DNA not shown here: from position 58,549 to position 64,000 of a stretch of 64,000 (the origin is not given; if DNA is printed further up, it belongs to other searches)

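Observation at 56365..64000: c-di-GMP-I riboswitch in front of a giant Rhs polymorphic-toxin gene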

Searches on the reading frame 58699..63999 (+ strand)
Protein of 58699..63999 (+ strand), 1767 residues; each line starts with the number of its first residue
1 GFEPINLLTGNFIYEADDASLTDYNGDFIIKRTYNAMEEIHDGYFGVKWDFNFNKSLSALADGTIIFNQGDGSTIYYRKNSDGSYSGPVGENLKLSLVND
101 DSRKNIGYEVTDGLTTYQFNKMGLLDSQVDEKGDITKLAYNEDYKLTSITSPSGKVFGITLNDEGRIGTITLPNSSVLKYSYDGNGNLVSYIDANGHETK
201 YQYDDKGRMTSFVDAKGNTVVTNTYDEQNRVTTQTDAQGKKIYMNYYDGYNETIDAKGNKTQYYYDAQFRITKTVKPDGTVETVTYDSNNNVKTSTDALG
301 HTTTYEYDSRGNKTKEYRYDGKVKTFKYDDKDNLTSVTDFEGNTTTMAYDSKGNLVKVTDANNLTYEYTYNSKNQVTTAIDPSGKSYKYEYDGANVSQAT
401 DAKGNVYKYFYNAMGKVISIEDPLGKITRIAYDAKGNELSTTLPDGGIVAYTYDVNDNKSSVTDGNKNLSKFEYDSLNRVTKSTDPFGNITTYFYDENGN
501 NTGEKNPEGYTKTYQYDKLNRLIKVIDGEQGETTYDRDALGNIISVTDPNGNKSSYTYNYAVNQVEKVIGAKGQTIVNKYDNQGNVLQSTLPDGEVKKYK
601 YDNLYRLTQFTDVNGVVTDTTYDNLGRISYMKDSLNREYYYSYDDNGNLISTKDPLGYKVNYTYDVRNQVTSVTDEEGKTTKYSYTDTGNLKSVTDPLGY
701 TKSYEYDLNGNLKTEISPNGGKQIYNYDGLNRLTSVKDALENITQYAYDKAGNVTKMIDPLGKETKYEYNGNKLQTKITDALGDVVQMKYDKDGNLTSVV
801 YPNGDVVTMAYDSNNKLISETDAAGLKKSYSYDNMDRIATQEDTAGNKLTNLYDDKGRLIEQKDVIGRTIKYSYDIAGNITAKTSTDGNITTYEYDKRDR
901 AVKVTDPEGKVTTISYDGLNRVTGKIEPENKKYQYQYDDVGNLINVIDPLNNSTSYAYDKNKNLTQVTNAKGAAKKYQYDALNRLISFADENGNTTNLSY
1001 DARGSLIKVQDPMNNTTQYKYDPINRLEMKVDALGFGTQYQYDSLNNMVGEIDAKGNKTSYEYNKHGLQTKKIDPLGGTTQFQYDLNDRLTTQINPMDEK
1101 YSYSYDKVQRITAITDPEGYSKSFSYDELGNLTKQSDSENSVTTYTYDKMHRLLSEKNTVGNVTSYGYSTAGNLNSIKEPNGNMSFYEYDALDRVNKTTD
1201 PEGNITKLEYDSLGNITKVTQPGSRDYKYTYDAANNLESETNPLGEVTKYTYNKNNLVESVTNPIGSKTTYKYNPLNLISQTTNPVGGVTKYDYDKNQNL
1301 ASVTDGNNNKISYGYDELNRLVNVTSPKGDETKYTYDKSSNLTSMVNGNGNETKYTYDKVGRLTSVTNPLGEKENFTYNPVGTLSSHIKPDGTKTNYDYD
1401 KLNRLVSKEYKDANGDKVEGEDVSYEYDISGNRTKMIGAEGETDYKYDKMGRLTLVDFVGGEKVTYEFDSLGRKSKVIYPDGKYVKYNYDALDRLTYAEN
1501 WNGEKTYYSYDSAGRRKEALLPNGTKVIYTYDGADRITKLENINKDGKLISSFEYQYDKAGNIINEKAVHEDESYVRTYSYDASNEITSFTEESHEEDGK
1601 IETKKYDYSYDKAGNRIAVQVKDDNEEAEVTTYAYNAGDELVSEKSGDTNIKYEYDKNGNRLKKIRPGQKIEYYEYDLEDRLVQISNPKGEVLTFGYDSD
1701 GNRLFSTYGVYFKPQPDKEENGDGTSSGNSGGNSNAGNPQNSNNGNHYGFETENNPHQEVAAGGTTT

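Call 70: search_solved_structures(query=window:58699-63999:+, max_evalue=1e-10)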
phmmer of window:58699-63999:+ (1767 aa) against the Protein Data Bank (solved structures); distinct sequences matched with E-value up to 1e-10: 14.
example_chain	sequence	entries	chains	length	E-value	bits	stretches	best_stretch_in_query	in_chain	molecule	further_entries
8h8b_A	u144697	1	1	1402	3.2e-75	257.1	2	964-1496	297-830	Putative Rhs-family protein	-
8qjd_A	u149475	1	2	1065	3e-51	177.7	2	1-434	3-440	Salmonella bongori Rhs core domain (residues 360-1420)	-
8qjb_A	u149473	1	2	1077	1.7e-50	175.1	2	3-434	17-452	T6SS-associated Rhs core domain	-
8qjc_A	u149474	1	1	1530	3.1e-50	174.3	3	3-434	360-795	T6SS-associated Rhs core and toxin domain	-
8h8a_A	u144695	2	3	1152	1.7e-49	171.9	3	799-1211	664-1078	Putative Rhs-family protein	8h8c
7pq5_L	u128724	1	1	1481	1.5e-48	168.7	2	641-1002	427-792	Tre23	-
7q97_A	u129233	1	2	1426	7.9e-47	163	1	927-1134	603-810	Rhs family protein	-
8qja_A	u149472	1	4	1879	1.9e-44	155.1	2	857-1197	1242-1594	Putative type VI secretion system YD repeat-containing Rhs element Vgr protein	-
8cp6_B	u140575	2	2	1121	8.9e-42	146.2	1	785-1221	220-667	Toxin protein Tse5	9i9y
8uxt_A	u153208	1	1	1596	4e-41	144.1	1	865-1343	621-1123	Tse15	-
8uy4_A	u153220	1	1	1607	4.4e-41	143.9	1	865-1343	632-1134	Tse15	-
9pt5_A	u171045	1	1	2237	6.3e-30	107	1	1084-1405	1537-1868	Teneurin-like protein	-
9ifo_A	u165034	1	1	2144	8.5e-30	106.5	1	787-974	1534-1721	Teneurin-Like Protein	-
8fia_A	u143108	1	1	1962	4e-18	67.8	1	643-1007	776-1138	Teneurin-m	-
